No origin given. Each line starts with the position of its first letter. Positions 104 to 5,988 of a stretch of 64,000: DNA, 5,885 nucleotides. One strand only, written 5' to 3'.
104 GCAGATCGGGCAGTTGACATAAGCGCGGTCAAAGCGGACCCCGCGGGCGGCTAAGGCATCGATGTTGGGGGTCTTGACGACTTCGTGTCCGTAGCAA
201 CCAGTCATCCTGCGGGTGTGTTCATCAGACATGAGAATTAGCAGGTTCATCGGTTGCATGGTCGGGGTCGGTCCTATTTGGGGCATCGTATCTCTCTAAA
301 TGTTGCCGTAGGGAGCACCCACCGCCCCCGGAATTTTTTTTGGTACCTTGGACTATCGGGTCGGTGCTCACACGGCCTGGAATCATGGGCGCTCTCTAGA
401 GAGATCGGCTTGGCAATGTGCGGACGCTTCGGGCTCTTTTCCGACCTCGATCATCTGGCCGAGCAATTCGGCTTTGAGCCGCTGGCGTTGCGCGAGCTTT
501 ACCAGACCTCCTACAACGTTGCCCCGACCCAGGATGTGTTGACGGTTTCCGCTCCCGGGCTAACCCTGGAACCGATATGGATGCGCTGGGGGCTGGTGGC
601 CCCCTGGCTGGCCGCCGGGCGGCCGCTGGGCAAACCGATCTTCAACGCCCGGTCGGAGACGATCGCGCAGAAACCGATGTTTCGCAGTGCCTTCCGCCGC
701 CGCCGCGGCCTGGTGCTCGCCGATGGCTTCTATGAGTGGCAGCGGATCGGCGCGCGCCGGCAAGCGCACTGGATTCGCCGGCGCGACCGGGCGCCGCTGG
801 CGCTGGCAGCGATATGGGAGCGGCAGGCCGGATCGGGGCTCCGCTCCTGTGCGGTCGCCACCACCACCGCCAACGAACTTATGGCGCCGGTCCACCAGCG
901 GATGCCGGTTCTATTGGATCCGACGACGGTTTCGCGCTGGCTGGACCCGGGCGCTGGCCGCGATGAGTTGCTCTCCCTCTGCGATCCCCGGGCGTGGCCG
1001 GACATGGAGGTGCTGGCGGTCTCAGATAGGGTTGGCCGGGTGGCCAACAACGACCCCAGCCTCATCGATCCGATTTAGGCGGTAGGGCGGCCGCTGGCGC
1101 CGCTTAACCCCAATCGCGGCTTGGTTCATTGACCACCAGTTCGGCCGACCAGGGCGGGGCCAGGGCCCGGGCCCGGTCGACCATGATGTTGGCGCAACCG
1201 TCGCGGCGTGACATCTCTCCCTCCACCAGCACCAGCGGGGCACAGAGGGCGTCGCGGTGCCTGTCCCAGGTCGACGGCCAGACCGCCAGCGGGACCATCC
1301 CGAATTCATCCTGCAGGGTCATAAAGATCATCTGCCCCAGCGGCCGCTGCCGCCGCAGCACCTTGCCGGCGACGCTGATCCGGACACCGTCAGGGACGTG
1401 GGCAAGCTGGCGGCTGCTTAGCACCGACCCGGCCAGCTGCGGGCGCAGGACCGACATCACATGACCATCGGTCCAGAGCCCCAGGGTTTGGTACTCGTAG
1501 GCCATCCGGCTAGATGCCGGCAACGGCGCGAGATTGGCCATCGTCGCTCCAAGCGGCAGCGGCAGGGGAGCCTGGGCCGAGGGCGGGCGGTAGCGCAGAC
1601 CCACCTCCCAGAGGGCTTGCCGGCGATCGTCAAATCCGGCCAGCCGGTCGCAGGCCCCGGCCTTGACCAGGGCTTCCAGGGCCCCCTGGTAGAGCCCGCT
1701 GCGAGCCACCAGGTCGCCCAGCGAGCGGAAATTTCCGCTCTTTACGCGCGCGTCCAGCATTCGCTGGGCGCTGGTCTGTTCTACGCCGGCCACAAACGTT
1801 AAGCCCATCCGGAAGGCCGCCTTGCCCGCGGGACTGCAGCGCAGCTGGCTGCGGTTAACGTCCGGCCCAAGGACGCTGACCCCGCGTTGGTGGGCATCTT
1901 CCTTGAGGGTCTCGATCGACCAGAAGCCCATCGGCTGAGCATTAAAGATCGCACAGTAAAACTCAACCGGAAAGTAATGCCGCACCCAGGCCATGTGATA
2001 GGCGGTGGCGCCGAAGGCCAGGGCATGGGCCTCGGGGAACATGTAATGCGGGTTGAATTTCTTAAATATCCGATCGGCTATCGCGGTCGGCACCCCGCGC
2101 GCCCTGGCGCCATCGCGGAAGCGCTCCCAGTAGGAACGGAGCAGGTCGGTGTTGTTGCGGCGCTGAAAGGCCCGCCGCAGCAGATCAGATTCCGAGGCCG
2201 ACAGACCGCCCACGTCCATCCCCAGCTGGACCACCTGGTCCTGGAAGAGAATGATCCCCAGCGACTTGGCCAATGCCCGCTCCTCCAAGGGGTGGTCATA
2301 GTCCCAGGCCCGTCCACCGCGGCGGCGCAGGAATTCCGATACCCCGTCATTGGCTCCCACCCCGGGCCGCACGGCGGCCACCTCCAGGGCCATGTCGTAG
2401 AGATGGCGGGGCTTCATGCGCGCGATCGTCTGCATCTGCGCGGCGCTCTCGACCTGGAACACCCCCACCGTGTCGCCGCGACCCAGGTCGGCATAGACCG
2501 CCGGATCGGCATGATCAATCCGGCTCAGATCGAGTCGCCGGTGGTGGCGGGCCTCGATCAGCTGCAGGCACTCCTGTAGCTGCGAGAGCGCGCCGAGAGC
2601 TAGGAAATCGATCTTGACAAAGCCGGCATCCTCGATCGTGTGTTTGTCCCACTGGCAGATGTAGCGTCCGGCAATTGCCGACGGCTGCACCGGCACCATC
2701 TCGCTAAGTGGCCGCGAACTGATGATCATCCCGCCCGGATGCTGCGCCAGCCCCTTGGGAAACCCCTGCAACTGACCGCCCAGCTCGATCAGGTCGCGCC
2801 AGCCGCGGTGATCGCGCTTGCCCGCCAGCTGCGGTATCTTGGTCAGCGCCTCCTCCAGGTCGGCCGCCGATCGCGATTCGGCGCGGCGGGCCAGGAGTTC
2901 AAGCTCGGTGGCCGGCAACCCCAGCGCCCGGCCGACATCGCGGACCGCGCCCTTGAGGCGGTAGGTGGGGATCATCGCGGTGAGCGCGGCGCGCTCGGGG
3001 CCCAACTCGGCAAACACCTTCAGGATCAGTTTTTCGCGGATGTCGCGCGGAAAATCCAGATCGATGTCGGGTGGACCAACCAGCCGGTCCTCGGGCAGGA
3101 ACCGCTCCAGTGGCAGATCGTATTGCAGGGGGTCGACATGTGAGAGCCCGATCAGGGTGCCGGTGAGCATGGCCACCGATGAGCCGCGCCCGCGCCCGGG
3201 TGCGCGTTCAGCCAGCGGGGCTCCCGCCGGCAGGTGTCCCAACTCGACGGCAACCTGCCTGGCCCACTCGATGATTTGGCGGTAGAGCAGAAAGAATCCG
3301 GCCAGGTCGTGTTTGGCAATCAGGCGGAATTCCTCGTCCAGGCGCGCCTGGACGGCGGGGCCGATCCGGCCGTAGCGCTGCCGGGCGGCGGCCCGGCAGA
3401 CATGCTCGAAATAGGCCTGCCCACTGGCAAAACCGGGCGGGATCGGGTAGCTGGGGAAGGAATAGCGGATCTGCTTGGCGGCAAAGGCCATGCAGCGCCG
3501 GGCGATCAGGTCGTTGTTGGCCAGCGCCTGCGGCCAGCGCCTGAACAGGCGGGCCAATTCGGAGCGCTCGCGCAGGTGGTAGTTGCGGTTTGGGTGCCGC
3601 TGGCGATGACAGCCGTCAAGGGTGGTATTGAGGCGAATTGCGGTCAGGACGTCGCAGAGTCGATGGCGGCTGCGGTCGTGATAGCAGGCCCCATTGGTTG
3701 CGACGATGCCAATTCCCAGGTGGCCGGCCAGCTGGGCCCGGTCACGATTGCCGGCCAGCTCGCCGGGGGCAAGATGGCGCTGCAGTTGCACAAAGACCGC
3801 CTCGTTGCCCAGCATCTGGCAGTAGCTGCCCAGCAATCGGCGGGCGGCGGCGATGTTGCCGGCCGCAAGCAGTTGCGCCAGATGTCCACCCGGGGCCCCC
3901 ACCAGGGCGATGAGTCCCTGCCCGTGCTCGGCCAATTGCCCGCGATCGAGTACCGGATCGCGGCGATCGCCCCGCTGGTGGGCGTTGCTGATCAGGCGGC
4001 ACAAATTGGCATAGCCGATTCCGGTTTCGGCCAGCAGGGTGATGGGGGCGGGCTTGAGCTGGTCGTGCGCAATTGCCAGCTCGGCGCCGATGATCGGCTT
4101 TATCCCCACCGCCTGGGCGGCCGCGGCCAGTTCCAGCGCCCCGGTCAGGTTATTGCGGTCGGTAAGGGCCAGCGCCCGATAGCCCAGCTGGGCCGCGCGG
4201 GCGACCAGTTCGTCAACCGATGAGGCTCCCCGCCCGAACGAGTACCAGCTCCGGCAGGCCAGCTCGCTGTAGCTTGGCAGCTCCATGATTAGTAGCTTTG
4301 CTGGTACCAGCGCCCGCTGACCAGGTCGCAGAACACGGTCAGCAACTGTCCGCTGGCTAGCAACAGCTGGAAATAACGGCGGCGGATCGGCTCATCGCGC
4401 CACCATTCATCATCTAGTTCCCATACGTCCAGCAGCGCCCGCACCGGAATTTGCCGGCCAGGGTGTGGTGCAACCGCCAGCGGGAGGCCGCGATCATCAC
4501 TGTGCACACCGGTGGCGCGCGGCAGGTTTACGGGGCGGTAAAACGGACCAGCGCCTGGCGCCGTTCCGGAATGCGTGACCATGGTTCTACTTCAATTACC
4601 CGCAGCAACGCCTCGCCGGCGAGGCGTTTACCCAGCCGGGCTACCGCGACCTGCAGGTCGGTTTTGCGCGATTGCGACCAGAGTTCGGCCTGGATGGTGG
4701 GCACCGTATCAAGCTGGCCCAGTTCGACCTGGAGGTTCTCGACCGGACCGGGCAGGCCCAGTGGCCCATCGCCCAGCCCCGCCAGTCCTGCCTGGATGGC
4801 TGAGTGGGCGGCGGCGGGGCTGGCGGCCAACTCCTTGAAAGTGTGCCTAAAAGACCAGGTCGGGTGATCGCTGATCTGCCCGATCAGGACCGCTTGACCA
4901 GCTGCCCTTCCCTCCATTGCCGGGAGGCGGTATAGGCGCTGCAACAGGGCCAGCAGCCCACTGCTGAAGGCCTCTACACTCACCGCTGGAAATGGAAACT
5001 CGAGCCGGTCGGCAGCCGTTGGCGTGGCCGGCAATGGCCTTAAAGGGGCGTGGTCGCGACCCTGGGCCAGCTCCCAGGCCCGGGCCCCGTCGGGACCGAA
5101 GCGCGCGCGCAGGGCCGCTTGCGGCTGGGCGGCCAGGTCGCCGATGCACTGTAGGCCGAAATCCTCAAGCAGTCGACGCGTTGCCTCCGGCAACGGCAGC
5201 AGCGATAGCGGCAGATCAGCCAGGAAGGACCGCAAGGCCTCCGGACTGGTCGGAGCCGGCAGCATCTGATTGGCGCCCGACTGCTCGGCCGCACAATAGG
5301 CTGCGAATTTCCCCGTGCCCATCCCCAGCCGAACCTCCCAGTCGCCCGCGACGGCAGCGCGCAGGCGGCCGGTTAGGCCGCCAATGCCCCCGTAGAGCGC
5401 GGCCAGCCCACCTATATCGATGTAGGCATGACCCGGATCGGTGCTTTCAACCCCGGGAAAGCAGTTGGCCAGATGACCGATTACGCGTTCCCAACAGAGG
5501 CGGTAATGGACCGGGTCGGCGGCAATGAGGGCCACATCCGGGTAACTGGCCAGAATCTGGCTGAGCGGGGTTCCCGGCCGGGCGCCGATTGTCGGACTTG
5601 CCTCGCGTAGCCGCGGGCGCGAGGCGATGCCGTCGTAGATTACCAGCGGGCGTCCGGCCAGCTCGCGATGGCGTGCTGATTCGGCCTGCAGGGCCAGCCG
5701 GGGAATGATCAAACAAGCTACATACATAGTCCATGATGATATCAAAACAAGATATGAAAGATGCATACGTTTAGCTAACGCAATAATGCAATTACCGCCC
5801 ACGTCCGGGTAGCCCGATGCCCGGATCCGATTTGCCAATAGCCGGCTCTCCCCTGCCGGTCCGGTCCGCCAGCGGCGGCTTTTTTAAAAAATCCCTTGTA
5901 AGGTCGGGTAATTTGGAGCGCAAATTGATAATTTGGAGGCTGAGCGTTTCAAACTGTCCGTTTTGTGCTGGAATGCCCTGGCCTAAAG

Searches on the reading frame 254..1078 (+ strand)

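Call 75: search_protein_families(library=pfam, proteins=[window:254-1078:+], max_evalue=0.0001)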
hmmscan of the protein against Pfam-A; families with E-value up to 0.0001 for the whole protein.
window:254-1078:+ (274 aa): 1 family
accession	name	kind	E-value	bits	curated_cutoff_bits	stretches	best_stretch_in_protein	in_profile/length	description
PF02586.19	SRAP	-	2.2e-59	201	27.1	1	55-263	1-214/214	SOS response associated peptidase (SRAP)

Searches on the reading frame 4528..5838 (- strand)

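Call 22: search_protein_families(library=pfam, proteins=[window:4528-5838:-], max_evalue=0.001)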
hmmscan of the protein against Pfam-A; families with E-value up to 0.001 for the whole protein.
window:4528-5838:- (436 aa): 1 family
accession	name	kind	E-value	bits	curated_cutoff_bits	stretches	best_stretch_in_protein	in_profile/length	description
PF00817.25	IMS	-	2.9e-08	34.2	23.2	1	50-184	8-147/148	impB/mucB/samB family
